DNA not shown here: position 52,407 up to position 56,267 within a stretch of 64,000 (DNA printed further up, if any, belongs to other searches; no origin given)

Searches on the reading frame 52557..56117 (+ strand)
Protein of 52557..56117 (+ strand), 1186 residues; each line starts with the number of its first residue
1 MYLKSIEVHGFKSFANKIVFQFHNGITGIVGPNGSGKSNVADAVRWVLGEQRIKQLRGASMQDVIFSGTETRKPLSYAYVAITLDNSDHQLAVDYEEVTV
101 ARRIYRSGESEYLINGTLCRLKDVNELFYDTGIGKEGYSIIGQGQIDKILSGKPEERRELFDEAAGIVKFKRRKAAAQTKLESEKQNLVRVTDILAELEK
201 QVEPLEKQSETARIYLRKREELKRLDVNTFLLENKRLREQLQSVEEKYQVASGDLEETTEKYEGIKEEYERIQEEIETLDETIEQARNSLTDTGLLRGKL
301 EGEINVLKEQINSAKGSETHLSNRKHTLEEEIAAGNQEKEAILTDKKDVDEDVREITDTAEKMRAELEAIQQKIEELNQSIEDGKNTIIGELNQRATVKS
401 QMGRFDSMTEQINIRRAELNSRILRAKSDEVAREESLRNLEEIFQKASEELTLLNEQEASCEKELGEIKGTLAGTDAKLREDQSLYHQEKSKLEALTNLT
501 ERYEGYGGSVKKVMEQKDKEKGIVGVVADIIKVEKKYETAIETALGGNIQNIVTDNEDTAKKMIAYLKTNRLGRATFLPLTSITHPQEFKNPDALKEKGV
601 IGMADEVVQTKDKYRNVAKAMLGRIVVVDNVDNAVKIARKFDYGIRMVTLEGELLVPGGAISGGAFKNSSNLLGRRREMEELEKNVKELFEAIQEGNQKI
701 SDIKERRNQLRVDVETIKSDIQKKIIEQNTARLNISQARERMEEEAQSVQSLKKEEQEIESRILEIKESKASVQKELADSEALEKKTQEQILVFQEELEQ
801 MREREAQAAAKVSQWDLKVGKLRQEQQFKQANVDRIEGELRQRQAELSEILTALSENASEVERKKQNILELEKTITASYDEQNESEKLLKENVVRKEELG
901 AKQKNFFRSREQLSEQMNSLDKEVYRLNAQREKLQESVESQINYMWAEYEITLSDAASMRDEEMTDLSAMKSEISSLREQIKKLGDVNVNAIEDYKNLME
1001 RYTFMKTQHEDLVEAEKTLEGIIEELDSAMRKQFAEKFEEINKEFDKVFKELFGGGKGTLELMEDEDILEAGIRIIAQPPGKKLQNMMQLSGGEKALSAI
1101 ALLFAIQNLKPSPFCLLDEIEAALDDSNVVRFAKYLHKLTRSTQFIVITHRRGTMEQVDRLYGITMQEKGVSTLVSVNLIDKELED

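Call 15: search_protein_families(library=pfam, proteins=[window:52557-56117:+])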
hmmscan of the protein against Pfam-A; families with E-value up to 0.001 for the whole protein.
window:52557-56117:+ (1186 aa): 6 families
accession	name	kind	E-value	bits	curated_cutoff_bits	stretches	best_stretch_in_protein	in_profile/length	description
PF02463.25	SMC_N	-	3.4e-62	210.2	40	1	2-1173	1-220/220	RecF/RecN/SMC N terminal domain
PF06470.18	SMC_hinge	-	2.2e-34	118.7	22.5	1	521-638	2-116/116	SMC proteins Flexible Hinge Domain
PF13476.12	AAA_23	-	5.1e-13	50.6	27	1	5-248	1-200/201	AAA domain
PF13175.12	AAA_15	-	1.1e-11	45.5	32.1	1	1-392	1-271/374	AAA ATPase domain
PF13304.12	AAA_21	-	5.1e-11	43.6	27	1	26-106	1-101/304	AAA domain, putative AbiEii toxin, Type IV TA system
PF13555.12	AAA_29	-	1.5e-05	25.1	27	1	3-49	1-47/61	P-loop containing region of AAA domain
